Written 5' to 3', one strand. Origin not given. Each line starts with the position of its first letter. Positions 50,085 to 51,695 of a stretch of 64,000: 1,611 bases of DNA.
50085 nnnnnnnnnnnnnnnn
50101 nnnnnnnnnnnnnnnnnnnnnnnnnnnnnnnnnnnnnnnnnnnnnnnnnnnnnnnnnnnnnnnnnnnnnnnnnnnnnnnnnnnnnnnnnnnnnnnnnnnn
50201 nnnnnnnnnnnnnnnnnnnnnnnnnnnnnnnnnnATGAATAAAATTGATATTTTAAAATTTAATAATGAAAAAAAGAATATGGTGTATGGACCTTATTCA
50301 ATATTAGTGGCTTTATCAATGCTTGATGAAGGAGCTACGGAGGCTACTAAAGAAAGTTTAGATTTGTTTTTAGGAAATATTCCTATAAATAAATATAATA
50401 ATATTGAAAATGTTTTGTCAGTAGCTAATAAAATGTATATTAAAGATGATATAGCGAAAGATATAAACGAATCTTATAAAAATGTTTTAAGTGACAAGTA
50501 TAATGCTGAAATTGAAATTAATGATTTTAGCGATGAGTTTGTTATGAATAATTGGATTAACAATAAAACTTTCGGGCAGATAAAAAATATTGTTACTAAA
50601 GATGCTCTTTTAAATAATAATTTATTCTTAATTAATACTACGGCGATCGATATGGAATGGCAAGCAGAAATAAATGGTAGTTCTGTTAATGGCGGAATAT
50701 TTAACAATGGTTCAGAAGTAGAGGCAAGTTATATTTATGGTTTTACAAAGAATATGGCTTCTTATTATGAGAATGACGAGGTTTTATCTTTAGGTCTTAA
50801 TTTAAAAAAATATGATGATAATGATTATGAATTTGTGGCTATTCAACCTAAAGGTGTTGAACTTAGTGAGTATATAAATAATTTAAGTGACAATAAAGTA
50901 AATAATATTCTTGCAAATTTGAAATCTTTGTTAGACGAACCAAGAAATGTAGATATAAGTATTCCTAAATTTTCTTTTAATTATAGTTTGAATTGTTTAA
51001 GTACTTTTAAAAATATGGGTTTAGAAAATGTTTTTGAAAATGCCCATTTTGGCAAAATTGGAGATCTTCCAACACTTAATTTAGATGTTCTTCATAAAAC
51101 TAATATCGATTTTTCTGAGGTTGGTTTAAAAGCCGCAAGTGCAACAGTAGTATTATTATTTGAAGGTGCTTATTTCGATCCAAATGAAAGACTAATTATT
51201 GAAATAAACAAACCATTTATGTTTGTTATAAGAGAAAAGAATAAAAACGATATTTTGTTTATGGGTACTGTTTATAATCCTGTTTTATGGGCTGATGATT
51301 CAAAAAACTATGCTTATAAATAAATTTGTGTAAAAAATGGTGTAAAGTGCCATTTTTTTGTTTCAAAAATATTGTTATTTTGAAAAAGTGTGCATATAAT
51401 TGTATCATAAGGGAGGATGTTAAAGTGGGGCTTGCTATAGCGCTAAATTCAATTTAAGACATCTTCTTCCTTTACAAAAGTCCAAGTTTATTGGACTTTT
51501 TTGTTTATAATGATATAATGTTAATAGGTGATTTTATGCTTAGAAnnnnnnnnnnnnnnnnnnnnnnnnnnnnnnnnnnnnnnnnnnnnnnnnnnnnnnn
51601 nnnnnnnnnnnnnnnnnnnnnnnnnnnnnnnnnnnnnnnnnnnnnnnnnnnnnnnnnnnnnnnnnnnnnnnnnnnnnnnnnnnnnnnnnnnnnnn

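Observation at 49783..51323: Intracellular serpin translationally coupled to a flavodoxin-like protein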

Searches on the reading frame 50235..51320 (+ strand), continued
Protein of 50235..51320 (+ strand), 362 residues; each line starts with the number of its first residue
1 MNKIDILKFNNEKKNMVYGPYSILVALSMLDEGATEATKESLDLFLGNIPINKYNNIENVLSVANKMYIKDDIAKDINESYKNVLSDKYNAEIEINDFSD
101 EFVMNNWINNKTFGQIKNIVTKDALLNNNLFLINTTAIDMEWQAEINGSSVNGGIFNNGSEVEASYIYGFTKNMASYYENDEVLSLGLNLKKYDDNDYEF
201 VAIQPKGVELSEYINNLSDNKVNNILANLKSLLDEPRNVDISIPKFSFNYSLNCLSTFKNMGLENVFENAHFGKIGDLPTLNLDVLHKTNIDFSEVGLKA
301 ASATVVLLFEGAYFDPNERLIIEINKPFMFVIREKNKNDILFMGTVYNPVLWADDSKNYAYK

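Call 19: find_related_loci(query=A1, collection=genome_contigs, flank=5000)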
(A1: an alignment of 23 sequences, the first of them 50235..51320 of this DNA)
Query A1 (362 aa) in genome_contigs; peptide patterns used: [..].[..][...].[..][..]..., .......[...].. (x = any residue, [..] = any of these).
332 stretches matched a pattern; 198 encode a relative of the query (tblastn E <= 1e-3); the best 80 are kept; 80 distinct loci.
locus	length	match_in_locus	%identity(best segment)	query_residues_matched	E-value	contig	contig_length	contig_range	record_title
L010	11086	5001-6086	77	1-362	0e+0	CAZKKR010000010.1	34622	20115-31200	MAG TPA_asm: uncultured Muribaculaceae bacterium isolate SRP278969_co2_99 genome assembly, contig: NODE_894_length_34622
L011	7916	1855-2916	55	1-362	3e-112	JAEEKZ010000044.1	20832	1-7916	MAG: Bacillales bacterium isolate Tb.RUG.204 k141_7216390_flag=0_multi=42.1896_len=20832, whole genome shotgun sequence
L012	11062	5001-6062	50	1-362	7e-106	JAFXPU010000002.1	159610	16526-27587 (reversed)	MAG: Bacilli bacterium isolate RGIG6635 Sheep_Rumen-1__c90544, whole genome shotgun sequence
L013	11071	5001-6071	44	4-355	2e-86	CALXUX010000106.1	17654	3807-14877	MAG: uncultured Clostridia bacterium isolate E13__bin139 genome assembly, contig: E13__k127_2635465, whole genome shotgu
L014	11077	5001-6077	43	4-357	2e-86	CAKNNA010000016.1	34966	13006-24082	MAG TPA_asm: uncultured Clostridium sp. isolate ERR3414591_bin.48_metaWRAP_v1.1_MAG genome assembly, contig: NODE_1799_l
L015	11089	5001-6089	44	7-362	4e-83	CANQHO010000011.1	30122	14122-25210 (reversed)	MAG: uncultured Bacilli bacterium isolate Lapin-028__bin82 genome assembly, contig: Lapin-028__NODE_1609_length_30122_co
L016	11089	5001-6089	40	7-362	6e-81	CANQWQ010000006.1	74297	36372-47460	MAG: uncultured Clostridia bacterium isolate Lapin-011__bin12 genome assembly, contig: Lapin-011__NODE_228_length_74297_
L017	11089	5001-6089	41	7-362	3e-81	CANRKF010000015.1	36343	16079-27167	MAG: uncultured Clostridia bacterium isolate Lapin-022__bin28 genome assembly, contig: Lapin-022__NODE_1084_length_36343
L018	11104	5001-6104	42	4-362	1e-80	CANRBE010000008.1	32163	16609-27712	MAG: uncultured Bacilli bacterium isolate Lapin-028__bin9 genome assembly, contig: Lapin-028__NODE_1432_length_32163_cov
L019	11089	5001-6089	40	7-362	9e-81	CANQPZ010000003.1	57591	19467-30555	MAG: uncultured Clostridia bacterium isolate Lapin-011__bin70 genome assembly, contig: Lapin-011__NODE_414_length_57591_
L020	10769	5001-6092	41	7-362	2e-80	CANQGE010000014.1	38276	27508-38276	MAG: uncultured Clostridia bacterium isolate Lapin-005__bin45 genome assembly, contig: Lapin-005__NODE_1373_length_38276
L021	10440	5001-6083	41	7-359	2e-80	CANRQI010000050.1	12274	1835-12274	MAG: uncultured Clostridia bacterium isolate Lapin-017__bin18 genome assembly, contig: Lapin-017__NODE_3603_length_12274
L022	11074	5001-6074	41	7-359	6e-80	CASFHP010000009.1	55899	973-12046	uncultured Eubacteriales bacterium isolate A107_L4_350350_idba_bin.26 genome assembly, contig: A107_L4_350350_idba_bin.2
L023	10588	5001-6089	40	4-362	2e-79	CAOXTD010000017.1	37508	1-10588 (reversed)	MAG TPA_asm: uncultured Clostridia bacterium isolate MGBC109261 genome assembly, contig: MGBC109261.17, whole genome sho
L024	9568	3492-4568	41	12-362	2e-79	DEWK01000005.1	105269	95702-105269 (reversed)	MAG TPA_asm: Lachnospira sp. UBA3212 UBA3212_contig_5876, whole genome shotgun sequence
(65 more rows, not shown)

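Call 30: predict_structure(alignment_id=A1)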
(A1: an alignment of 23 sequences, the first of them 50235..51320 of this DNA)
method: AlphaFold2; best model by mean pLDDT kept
length: 362 residues; sequences in the alignment: 23
mean_pLDDT: 84.7   pTM: 0.80
mean pLDDT of the five models: 84.7, 78.5, 75.7, 75.3, 74.9
residues with pLDDT >= 90: 127; 70-90: 208; 50-70: 12; < 50: 15
segments of 3 or more residues with pLDDT < 50: 308-321
pLDDT, mean of each block of 10 residues (from residue 1): 81 86 91 87 83 84 92 85 92 92 94 90 84 93 87 86 90 92 93 89 90 85 90 84 89 82 73 71 79 89 70 36 82 89 91 85 50
secondary structure, 60 per line:
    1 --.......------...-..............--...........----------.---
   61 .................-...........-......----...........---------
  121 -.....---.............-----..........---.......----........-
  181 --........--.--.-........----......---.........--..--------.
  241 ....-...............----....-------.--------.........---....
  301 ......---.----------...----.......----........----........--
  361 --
elements in order: H3-9 E16-18 H20-33 H36-46 E61-70 H71-76 H79-89 E91-96 H101-111 H122-126 E130-142 E151-157 E161-167 E175-179 E183-190 E198-205 H210-215 H219-227 E240-244 E246-253 H254-260 H265-268 E285-293 E297-306 E321-323 E328-334 E339-346 H352-358

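Call 33: fold_search(model_id=the predicted structure, library=pdb)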
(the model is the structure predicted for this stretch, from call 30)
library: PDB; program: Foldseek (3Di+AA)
matches with E <= 10: 1013; with E <= 0.001: 412
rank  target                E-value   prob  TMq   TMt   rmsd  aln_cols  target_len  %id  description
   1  2pef                  2.4e-26  1.00  0.73  0.73   4.5       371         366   28  Crystal Structure of a Thermophilic Serpin, Tengpin, in the Latent State (released 2007-06-19)
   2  2vh4_A                4.1e-25  1.00  0.76  0.72   4.5       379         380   28  Structure of a loop C-sheet serpin polymer (released 2008-01-08)
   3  2vdy_A                8.5e-25  1.00  0.75  0.75   5.2       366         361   22  Crystal structure of the reactive loop cleaved Corticosteroid Binding Globulin complexed with Cortisol (released 2008-05-13)
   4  4p0o                  1.5e-24  1.00  0.71  0.69   5.5       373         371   21  Cleaved Serpin 42Da (released 2014-05-07)
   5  2vdy_B                1.9e-24  1.00  0.75  0.76   5.2       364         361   23  Crystal structure of the reactive loop cleaved Corticosteroid Binding Globulin complexed with Cortisol (released 2008-05-13)
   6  2vh4_B                2.8e-24  1.00  0.74  0.71   7.0       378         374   29  Structure of a loop C-sheet serpin polymer (released 2008-01-08)
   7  4c41                  4.6e-24  1.00  0.76  0.75   5.0       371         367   22  Corticosteroid-binding globulin with engineered disulphide bridge between residues 100 and 236 (released 2014-10-01)
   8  2vdx_A                6.2e-24  1.00  0.74  0.73   5.6       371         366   22  Crystal Structure of the reactive loop Cleaved Corticosteroid Binding Globulin (released 2008-05-06)
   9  4c49_B                9.5e-24  1.00  0.75  0.75   5.4       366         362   22  Reactive loop cleaved human CBG in complex with cortisol (released 2014-10-01)
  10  4zk3                  1.0e-23  1.00  0.75  0.74   4.6       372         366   23  Psoriasis pathogenesis - Pso p27 constitute a compact structure forming large aggregates. Low pH structure (released 2015-07-01)
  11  4zk0                  1.4e-23  1.00  0.77  0.76   4.6       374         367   22  Psoriasis pathogenesis - Pso p27 constitute a compact structure forming large aggregates. High pH structure (released 2015-07-01)
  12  4c49_A                1.5e-23  1.00  0.76  0.75   4.8       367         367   22  Reactive loop cleaved human CBG in complex with cortisol (released 2014-10-01)
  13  4c49_C                2.0e-23  1.00  0.74  0.74   7.2       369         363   23  Reactive loop cleaved human CBG in complex with cortisol (released 2014-10-01)
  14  3nda_A                2.0e-23  1.00  0.72  0.70   4.9       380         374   23  Crystal structure of serpin from tick Ixodes ricinus (released 2010-10-27)
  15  5ei0_A                2.6e-23  1.00  0.77  0.75   4.7       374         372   19  Structure of RCL-cleaved vaspin (serpinA12) (released 2015-11-11)
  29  1jvq_L                2.5e-22  1.00  0.75  0.67   6.9       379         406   23  Crystal structure at 2.6A of the ternary complex between antithrombin, a P14-P8 reactive loop peptide, and an exogenou (released 2003-06-03)
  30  2hij_L                2.5e-22  1.00  0.73  0.65   4.9       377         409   23  Crystal Structure of P14 Alanine Variant of Antithrombin (released 2007-06-19)
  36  1r1l_L                5.4e-22  1.00  0.72  0.65   7.0       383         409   23  Structure of dimeric antithrombin complexed with a P14-P9 reactive loop peptide and an exogenous tripeptide (formyl-no (released 2004-10-05)
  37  1dzh_L                8.3e-22  1.00  0.75  0.67   4.5       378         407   23  P14-FLUORESCEIN-N135Q-S380C-ANTITHROMBIN-III (released 2000-05-26)
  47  1jti_A                7.7e-21  1.00  0.72  0.69   6.7       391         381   16  Loop-inserted Structure of P1-P1' Cleaved Ovalbumin Mutant R339T (released 2001-09-05)
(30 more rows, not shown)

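Call 48: search_protein_families(library=pfam, proteins=[L011:909-1523:-, L011:3042-3695:+, L011:3819-4916:+, L011:5082-5546:-, L012:1091-4048:+, L012:4508-4930:+, L012:6079-6750:-, L012:6809-8143:-, L005:2913-3773:+, L005:6552-7232:-], max_evalue=0.001)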
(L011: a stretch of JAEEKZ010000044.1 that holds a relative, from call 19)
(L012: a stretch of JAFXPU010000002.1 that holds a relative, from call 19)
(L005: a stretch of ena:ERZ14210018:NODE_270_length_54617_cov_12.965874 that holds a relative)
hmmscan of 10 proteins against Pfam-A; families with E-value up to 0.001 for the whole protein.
L011:909-1523:- (204 aa): 5 families
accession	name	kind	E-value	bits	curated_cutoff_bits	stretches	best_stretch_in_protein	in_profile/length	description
PF01381.28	HTH_3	-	4.1e-20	72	23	1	14-68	1-55/55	Helix-turn-helix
PF12844.13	HTH_19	-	3.8e-10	40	30.2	1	11-69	1-59/64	Helix-turn-helix domain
PF13560.12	HTH_31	-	5e-08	33.6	27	1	16-68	8-61/64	Helix-turn-helix domain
PF07022.19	Phage_CI_repr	-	9.6e-05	23.1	22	1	24-69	13-58/65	Bacteriophage CI repressor helix-turn-helix domain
PF13443.12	HTH_26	-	0.0002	22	22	1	16-68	4-57/63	Cro/C1-type HTH DNA-binding domain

L011:3042-3695:+ (218 aa): 1 family
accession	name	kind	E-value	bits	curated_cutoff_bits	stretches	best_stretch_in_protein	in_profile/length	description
PF00230.25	MIP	-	1.1e-51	176.2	25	1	7-211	8-222/222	Major intrinsic protein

L011:3819-4916:+ (366 aa): 1 family
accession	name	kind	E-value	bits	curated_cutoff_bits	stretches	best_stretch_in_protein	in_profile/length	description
PF01734.28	Patatin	-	2.1e-13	51.4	27.7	1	128-285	4-184/191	Patatin-like phospholipase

L011:5082-5546:- (154 aa): 2 families
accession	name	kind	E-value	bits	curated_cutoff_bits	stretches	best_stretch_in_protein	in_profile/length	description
PF00165.29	HTH_AraC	-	2e-13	50.5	26.6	2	14-54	2-42/42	Bacterial regulatory helix-turn-helix proteins, AraC family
PF12833.13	HTH_18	-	1.4e-10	41.7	33.6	1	33-103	8-79/80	Helix-turn-helix domain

L012:1091-4048:+ (986 aa): 4 families
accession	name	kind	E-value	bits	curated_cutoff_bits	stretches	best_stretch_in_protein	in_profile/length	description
PF00092.34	VWA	-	7e-16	59.4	23.8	1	508-651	24-172/174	von Willebrand factor type A domain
PF18884.5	TSP3_bac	-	5.5e-09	36.1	25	0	254-271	1-18/22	Bacterial TSP3 repeat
PF13519.12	VWA_2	-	4.9e-06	27.6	27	1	461-591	1-107/107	von Willebrand factor type A domain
PF13768.12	VWA_3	-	0.00034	21.1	27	1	560-632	76-147/155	von Willebrand factor type A domain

L012:4508-4930:+ (141 aa): 1 family
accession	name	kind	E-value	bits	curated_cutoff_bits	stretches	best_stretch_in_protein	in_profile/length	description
PF15891.11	Nuc_deoxyri_tr2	-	6.4e-09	36.5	30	1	4-53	2-54/105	Nucleoside 2-deoxyribosyltransferase like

L012:6079-6750:- (223 aa): 10 families
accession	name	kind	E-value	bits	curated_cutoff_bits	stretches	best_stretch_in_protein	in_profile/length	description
PF13649.12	Methyltransf_25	-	2e-22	80.1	27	1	42-135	2-97/97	Methyltransferase domain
PF08241.18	Methyltransf_11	-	5.3e-22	78.7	21.2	1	42-138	1-94/95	Methyltransferase domain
PF13847.12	Methyltransf_31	-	3.7e-19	69.3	27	1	39-142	5-112/145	Methyltransferase domain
PF08242.18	Methyltransf_12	-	2.1e-13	51.2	30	1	42-136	1-97/98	Methyltransferase domain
PF03848.20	TehB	-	6.1e-12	45.8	20.4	1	41-135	34-128/193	Tellurite resistance protein TehB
PF13489.12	Methyltransf_23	-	1.4e-11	44.8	27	1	38-161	23-139/164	Methyltransferase domain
PF05175.20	MTS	-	4.3e-09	36.7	23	1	27-139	21-138/170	Methyltransferase small domain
PF01209.24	Ubie_methyltran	-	5.4e-07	29.6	20.1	1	36-141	46-153/233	ubiE/COQ5 methyltransferase family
PF01739.24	CheR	-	4e-06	26.8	27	1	87-148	121-180/195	CheR methyltransferase, SAM binding domain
PF02353.26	CMAS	-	5.4e-05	23.1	27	1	40-138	65-163/273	Mycolic acid cyclopropane synthetase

L012:6809-8143:- (444 aa): 4 families
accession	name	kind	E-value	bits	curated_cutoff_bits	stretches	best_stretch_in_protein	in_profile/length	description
PF02534.20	T4SS-DNA_transf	-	2.5e-34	119.4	20.1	1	11-379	13-384/468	Type IV secretory system Conjugative DNA transfer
PF10412.15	TrwB_AAD_bind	-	8.8e-18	64.8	20.5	1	43-381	14-327/387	Type IV secretion-system coupling protein DNA-binding domain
PF12696.13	TraG-D_C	-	2e-12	47.6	22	1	299-383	1-85/126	TraM recognition site of TraD and TraG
PF01935.23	DUF87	-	0.00011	22.8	23.2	1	39-275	15-208/220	Helicase HerA, central domain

L005:2913-3773:+ (287 aa): 0 families

L005:6552-7232:- (226 aa): 0 families

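Call 59: find_encoding_contigs(protein=P0001, flank=1000, max_places=4)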
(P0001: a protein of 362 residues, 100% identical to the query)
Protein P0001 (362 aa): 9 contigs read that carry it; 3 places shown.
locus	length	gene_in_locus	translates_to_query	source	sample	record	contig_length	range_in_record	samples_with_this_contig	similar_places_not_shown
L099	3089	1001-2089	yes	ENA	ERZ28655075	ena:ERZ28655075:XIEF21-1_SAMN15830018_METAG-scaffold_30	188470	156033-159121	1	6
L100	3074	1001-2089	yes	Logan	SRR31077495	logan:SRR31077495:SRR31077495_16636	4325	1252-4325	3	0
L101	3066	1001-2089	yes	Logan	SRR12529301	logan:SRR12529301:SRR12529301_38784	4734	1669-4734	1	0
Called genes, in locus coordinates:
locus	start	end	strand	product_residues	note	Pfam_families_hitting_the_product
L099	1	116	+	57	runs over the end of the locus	-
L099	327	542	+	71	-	-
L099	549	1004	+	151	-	PF03358:FMN_red (weak), PF12682:Flavodoxin_4 (weak)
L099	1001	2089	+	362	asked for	PF00079:Serpin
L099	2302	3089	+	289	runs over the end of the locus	PF10672:Methyltrans_SAM, PF03602:Cons_hypoth95 (weak)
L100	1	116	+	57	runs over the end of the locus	-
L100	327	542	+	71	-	-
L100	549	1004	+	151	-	PF03358:FMN_red (weak), PF12682:Flavodoxin_4 (weak)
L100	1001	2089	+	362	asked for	PF00079:Serpin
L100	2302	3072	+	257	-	?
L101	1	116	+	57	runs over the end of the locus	-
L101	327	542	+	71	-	-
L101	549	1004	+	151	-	PF03358:FMN_red (weak), PF12682:Flavodoxin_4 (weak)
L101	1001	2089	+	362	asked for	PF00079:Serpin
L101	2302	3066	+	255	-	?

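Call 60: search_dna_similar(query=window:50235-51320:+, collection=phages, mode=protein, max_rows=8)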
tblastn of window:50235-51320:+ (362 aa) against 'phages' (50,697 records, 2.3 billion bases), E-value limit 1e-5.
Records with a match: 2; places in all: 3; records where one place covers at least 80% of the query: 2.
Best place of each record, by identity: <60% 2.
By first word of the organism name: Bacteriophage 2.
By host as written in the record: - 2.
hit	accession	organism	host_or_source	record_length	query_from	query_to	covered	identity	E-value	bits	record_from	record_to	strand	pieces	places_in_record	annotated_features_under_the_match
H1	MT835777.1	Bacteriophage sp.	human fecal samples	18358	13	351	94%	29.1%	5e-21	100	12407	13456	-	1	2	record has no annotation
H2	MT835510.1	Bacteriophage sp.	human fecal samples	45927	6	346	94%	23.4%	2e-6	56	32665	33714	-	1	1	record has no annotation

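Call 61: search_dna_similar(query=window:50235-51320:+, collection=plasmids, mode=protein, max_rows=8)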
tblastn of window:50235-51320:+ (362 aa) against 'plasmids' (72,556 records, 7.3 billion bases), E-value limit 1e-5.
Records with a match: 6; places in all: 6; records where one place covers at least 80% of the query: 4.
Best place of each record, by identity: <60% 6.
By first word of the organism name: Haloprofundus 2; Flammeovirga 1; Monoglobus 1; Haladaptatus 1; Halolamina 1.
By predicted mobility (MOB-suite, as given by PLSDB): non-mobilizable 6.
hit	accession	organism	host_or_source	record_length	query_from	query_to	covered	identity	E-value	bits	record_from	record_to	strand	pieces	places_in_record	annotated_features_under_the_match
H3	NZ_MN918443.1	Haloprofundus sp. MHR1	-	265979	10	348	94%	24.7%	3e-18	94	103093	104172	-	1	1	serpin family protein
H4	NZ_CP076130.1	Flammeovirga kamogawensis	single bacterial isolate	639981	15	349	93%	24.9%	3e-6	57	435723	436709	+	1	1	serpin family protein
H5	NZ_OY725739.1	Monoglobus pectinilyticus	-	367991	56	344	80%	28.0%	4e-9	66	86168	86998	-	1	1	serpin family protein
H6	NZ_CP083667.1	Haloprofundus halobius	cell culture,salt lake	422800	10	348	94%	23.1%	7e-15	84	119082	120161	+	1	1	serpin family protein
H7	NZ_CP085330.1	Haladaptatus salinisoli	cell culture,saline soil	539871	15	361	96%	21.3%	3e-6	57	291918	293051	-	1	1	serpin family protein | MaoC family dehydratase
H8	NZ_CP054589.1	Halolamina sp. CBA1230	solar salt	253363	200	348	41%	27.2%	1e-7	61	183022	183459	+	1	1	serpin family protein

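Call 63: search_protein_families(library=phrogs, proteins=[window:50235-51320:+], max_evalue=0.01)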
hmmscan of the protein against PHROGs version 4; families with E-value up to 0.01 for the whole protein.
window:50235-51320:+ (362 aa): 1 family
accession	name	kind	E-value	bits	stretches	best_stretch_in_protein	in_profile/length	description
phrog_18142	-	unknown function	0.0019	19.2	1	67-122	57-111/158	-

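Call 64: search_protein_families(library=padloc, proteins=[window:50235-51320:+], max_evalue=0.01)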
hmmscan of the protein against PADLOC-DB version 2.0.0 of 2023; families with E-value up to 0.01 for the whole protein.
window:50235-51320:+ (362 aa): 0 families

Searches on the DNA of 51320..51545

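Call 39: search_rna_families(source=window, start=51320, end=51545, threshold=evalue, max_evalue=5, show_alignments=2)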
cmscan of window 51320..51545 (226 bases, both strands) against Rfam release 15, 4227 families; matches with E-value up to 5: 3.
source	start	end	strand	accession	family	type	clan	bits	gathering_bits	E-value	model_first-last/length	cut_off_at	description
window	51467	51519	-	RF02067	STnc310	Gene; sRNA;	-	20.3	40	0.11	1-61/61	no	Salmonella enterica sRNA STnc310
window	51466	51510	-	RF03759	MIR8703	Gene; miRNA;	-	18.1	94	1.7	1-83/83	no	MIR8703 microRNA precursor family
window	51476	51545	-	RF01416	NrrF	Gene; antisense;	-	12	60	4.2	79-160/160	5'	NrrF RNA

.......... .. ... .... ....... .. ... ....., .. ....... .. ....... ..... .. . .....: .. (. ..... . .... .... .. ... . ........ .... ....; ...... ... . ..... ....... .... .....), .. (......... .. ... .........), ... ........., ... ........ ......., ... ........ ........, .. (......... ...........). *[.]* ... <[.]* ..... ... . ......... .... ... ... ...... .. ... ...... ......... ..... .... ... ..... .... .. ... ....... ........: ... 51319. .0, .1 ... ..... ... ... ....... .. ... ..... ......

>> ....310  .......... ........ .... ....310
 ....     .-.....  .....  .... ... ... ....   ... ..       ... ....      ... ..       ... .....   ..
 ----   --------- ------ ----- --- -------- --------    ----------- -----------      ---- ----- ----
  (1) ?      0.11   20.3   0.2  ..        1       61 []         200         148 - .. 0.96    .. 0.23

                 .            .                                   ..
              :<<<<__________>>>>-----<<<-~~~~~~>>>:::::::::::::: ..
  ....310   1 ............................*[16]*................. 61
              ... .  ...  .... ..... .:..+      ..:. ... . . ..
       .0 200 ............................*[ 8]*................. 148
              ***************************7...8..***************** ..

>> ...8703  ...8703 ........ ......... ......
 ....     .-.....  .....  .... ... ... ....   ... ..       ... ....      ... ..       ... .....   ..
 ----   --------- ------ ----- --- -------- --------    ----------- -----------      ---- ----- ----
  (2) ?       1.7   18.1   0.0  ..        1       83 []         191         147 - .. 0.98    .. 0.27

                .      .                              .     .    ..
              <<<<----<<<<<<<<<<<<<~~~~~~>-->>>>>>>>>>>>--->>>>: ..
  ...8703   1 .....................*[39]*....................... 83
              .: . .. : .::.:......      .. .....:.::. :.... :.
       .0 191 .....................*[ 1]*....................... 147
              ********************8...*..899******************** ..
